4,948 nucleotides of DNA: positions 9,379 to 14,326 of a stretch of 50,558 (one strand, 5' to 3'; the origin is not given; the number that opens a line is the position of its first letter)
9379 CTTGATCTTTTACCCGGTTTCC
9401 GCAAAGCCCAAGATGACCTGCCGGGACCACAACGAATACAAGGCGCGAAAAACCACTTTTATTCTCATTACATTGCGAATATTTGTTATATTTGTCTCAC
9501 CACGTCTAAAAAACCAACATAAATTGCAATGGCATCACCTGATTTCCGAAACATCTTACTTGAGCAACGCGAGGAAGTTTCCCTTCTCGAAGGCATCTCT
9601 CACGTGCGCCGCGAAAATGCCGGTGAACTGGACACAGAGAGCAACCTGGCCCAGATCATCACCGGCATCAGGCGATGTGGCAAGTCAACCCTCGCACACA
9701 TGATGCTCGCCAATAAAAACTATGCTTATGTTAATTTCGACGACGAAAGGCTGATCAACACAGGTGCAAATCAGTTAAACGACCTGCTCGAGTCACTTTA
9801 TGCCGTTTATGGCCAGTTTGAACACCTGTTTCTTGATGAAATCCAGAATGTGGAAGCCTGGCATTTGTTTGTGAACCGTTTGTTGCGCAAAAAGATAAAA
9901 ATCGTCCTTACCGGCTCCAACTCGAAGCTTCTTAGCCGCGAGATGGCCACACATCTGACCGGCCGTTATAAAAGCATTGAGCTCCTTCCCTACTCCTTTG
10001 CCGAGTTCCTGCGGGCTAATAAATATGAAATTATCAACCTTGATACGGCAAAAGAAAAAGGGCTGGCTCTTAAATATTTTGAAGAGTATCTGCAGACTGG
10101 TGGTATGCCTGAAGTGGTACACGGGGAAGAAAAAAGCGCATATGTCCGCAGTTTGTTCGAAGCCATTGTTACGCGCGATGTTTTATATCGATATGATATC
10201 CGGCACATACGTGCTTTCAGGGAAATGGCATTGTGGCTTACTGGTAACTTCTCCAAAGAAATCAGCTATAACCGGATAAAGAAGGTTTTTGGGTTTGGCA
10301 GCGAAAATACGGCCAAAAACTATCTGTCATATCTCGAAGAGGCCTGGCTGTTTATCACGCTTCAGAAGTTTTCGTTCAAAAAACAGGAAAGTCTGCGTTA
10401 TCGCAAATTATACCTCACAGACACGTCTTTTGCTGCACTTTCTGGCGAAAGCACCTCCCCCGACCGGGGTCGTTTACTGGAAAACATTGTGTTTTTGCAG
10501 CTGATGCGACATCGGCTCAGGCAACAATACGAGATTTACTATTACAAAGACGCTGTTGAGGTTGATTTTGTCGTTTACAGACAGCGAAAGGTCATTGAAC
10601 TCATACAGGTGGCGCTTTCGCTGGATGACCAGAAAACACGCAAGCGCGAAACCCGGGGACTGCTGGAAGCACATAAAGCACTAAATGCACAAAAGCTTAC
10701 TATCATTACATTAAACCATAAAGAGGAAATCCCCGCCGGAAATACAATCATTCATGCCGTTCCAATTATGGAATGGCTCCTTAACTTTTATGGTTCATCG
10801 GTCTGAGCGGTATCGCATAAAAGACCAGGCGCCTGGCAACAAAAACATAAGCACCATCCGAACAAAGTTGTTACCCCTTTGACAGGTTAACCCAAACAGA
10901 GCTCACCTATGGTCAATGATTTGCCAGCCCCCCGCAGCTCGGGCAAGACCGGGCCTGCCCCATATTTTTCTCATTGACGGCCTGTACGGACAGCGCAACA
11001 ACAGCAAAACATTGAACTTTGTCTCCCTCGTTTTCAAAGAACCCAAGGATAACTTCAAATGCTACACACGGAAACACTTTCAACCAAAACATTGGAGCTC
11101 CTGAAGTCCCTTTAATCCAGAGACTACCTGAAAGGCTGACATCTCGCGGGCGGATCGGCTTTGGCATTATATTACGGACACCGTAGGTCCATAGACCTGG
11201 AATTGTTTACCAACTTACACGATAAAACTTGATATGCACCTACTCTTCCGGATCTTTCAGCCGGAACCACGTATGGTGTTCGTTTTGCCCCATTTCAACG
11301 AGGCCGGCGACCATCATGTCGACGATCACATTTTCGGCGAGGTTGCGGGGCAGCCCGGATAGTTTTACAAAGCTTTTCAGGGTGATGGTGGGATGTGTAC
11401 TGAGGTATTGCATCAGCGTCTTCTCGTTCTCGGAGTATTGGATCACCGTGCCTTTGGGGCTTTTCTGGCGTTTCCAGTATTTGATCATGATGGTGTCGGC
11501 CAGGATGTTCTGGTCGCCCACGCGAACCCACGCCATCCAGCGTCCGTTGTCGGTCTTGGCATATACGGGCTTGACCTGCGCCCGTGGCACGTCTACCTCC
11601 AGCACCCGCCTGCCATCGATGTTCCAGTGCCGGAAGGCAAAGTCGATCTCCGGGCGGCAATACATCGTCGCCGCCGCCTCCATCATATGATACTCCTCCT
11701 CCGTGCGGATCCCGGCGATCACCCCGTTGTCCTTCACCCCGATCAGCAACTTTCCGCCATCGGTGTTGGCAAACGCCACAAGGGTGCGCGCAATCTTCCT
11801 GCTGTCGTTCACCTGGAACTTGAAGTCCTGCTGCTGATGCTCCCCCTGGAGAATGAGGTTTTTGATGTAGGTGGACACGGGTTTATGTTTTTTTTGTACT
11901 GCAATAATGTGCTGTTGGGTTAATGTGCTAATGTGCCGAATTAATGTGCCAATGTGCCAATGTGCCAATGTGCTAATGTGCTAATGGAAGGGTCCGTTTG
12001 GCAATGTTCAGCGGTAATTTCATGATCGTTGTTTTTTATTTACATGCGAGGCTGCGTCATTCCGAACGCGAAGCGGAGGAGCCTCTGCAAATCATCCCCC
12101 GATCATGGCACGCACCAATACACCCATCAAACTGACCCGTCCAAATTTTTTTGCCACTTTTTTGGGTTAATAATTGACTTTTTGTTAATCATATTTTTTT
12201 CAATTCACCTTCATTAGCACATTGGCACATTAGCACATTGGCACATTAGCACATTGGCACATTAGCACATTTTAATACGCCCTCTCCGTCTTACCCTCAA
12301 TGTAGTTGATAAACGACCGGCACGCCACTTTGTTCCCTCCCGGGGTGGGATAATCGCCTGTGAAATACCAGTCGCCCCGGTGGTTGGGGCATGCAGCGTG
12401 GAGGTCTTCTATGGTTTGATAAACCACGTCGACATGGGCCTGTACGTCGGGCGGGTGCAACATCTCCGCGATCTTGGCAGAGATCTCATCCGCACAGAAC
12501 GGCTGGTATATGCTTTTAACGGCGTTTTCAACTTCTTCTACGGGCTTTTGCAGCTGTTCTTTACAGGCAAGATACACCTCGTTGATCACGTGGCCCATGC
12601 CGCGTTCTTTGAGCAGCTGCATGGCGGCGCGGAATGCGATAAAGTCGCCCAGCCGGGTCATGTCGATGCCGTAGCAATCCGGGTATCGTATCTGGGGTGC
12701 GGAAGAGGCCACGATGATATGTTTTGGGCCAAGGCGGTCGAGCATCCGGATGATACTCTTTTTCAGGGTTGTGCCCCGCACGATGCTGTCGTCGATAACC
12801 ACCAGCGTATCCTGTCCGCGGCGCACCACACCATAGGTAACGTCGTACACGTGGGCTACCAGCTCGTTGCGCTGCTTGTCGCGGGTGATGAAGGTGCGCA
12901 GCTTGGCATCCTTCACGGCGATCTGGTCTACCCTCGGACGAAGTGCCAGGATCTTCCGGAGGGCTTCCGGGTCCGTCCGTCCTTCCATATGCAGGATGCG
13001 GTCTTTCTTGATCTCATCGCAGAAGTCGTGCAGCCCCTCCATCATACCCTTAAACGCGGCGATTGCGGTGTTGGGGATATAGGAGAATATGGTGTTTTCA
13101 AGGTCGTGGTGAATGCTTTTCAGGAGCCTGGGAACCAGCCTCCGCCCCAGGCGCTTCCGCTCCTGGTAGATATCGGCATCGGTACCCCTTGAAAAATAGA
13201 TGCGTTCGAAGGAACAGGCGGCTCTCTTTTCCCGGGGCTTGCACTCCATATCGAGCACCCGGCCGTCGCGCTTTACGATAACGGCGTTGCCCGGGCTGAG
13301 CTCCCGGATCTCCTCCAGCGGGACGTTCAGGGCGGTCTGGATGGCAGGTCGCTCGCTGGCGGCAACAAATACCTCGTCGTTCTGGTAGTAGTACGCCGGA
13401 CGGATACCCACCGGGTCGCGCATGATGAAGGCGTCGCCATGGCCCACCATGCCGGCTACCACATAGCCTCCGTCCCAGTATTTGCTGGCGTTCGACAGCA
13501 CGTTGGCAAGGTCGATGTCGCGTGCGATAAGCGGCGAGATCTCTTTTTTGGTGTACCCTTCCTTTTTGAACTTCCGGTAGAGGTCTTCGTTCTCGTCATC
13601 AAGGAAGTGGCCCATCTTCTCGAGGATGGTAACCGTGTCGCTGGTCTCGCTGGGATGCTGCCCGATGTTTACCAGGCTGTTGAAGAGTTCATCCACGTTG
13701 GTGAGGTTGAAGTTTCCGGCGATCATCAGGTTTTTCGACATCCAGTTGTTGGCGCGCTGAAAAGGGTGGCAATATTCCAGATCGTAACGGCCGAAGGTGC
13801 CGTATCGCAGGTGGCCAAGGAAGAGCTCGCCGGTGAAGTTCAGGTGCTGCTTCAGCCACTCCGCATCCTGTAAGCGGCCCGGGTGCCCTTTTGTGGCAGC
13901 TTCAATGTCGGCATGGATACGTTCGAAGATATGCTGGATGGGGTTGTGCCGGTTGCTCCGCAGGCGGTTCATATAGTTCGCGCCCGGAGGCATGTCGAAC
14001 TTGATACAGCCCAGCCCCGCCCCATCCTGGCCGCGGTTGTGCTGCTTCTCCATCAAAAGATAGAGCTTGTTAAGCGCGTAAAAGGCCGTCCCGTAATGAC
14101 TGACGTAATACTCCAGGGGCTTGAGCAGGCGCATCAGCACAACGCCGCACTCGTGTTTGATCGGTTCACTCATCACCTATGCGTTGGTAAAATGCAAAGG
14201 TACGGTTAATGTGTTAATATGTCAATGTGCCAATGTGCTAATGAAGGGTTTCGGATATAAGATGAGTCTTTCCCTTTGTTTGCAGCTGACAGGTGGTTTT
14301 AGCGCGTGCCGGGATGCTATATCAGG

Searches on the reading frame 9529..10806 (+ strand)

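Call 62: search_protein_families(library=pfam, proteins=[window:9529-10806:+], max_evalue=0.00001)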
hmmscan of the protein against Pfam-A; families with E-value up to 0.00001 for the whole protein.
window:9529-10806:+ (425 aa): 2 families
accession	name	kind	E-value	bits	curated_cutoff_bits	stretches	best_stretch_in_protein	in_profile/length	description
PF13173.12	AAA_14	-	7e-35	120.3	27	1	41-161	4-129/129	AAA domain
PF13635.12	DUF4143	-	2.8e-21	76.4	28.1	1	216-361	2-157/160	Domain of unknown function (DUF4143)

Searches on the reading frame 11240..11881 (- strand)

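Call 62: search_protein_families(library=pfam, proteins=[window:11240-11881:-], max_evalue=0.00001)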
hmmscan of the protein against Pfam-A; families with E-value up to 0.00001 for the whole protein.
window:11240-11881:- (213 aa): 1 family
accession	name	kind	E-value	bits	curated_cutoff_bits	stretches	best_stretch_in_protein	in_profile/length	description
PF04326.19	SLFN_AlbA_2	-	8.5e-22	78.3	25.3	1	14-127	1-116/118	Schlafen, AlbA_2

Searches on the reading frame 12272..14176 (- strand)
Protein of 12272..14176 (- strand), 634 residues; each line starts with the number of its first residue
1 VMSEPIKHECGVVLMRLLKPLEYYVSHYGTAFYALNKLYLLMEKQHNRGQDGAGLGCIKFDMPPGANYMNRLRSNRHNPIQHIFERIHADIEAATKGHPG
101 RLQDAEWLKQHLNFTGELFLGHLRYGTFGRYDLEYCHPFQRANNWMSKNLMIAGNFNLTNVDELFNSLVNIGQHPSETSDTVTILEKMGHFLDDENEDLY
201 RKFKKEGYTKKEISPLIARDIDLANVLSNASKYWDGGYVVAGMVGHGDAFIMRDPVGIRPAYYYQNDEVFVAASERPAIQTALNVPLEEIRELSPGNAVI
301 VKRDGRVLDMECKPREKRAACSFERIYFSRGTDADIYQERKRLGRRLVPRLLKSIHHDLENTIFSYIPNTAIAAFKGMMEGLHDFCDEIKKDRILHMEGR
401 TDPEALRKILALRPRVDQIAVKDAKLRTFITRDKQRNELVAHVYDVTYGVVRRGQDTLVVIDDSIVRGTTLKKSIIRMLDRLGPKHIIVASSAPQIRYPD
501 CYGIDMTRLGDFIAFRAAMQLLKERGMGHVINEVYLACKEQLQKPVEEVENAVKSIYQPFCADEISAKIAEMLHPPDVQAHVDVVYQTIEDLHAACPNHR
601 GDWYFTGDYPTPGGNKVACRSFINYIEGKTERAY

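Call 16: find_encoding_contigs(protein=window:12272-14176:-, flank=10000, max_places=6)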
Protein window:12272-14176:- (634 aa): no gene with exactly this product is on record in the collection.

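Call 17: find_encoding_contigs(protein=window:12272-14173:-, flank=10000, max_places=6)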
Protein window:12272-14173:- (633 aa): no gene with exactly this product is on record in the collection.
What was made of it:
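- Tried and rejected: Exact-protein look-ups of purF with two alternative starts found nothing (calls 16, 17).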

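Call 18: find_related_loci(query=window:12272-14173:-, collection=genome_contigs, flank=6000)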
Query window:12272-14173:- (633 aa) in genome_contigs; peptide patterns used: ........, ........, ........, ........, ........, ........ (x = any residue, [..] = any of these).
600 stretches matched a pattern (row limit reached: there are more); 600 encode a relative of the query (tblastn E <= 1e-3); the best 80 are kept; 80 distinct loci.
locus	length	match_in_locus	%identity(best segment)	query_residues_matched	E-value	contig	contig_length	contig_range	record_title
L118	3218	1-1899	78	1-633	0e+0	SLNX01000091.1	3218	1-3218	MAG: Bacteroidales bacterium isolate CSSed165cm_422 CSSed16-5cm-175952, whole genome shotgun sequence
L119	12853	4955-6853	71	1-633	0e+0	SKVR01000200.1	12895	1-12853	MAG: Bacteroidales bacterium isolate CSSed162cmB_168 CSSed16-2cmB-15515, whole genome shotgun sequence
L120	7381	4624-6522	69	1-633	0e+0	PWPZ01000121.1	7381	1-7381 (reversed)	MAG: Bacteroidetes bacterium isolate CSSed10_456R1 CS-Sed10-C30552, whole genome shotgun sequence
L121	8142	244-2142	66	1-633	0e+0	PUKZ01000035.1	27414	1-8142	MAG: Bacteroidales bacterium isolate B1Sed10_61 B1-Sed10-C1442, whole genome shotgun sequence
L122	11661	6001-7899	63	1-633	0e+0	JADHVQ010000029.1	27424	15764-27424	MAG: Bacteroidales bacterium isolate BS750m-G5 BS-750m-C2218, whole genome shotgun sequence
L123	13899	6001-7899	63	1-633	0e+0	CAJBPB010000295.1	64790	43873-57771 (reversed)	MAG: uncultured Bacteroidetes bacterium isolate Loc080925-7m_bin-0311 genome assembly, contig: bin-0311:295/385, whole g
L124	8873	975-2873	64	1-633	0e+0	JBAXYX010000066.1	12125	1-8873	MAG: Lentimicrobiaceae bacterium isolate SO_2016_CLC_T1_28 scaffold05227_PH3_Jul14_2016, whole genome shotgun sequence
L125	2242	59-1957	62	1-633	0e+0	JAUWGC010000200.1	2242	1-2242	MAG: Bacteroidales bacterium isolate CSMAG_2232 CSMAG_2232_k141_513708_length_2242_cov_6.9657, whole genome shotgun sequ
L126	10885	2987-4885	62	1-633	0e+0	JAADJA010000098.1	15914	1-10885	MAG: Chlorobiota bacterium isolate M_MetaBat.92 contig-127_5663, whole genome shotgun sequence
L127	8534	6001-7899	62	1-633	0e+0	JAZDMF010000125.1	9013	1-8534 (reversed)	MAG: Bacteroidota bacterium isolate MEGAHIT-group-0.638 k141_2444959, whole genome shotgun sequence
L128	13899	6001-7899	63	1-633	0e+0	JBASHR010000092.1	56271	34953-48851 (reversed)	MAG: Bacteroidales bacterium isolate MFD13481_ilm_asm_bin22 k127_117749, whole genome shotgun sequence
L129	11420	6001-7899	63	1-633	0e+0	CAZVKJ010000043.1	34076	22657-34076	MAG TPA_asm: uncultured Bacteroidales bacterium isolate SRP089250_co1_43 genome assembly, contig: NODE_1821_length_34076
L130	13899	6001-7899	62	1-633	0e+0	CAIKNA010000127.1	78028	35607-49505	MAG: uncultured Bacteroidales bacterium isolate AlinenLipids_bin-7146 genome assembly, contig: bin-7146:127/409, whole g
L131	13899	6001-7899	61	1-633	0e+0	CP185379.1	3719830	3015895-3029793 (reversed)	MAG: Candidatus Pollutiaquabacter aromativorans isolate NLOS2-E-001 chromosome, complete genome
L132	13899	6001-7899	61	1-633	0e+0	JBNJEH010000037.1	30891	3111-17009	MAG: Bacteroidota bacterium isolate Y23_14dBSe4.bin.65 NODE_956_length_30891_cov_10.476293, whole genome shotgun sequenc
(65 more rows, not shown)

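Call 62: search_protein_families(library=pfam, proteins=[window:12272-14173:-], max_evalue=0.00001)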
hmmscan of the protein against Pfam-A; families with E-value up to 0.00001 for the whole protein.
window:12272-14173:- (633 aa): 2 families
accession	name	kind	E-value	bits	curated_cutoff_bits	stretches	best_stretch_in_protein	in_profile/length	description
PF13537.11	GATase_7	-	2.1e-07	31.4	25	0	227-279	68-122/123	Glutamine amidotransferase domain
PF13522.11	GATase_6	-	5.8e-06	26.8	27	0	110-185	5-75/130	Glutamine amidotransferase domain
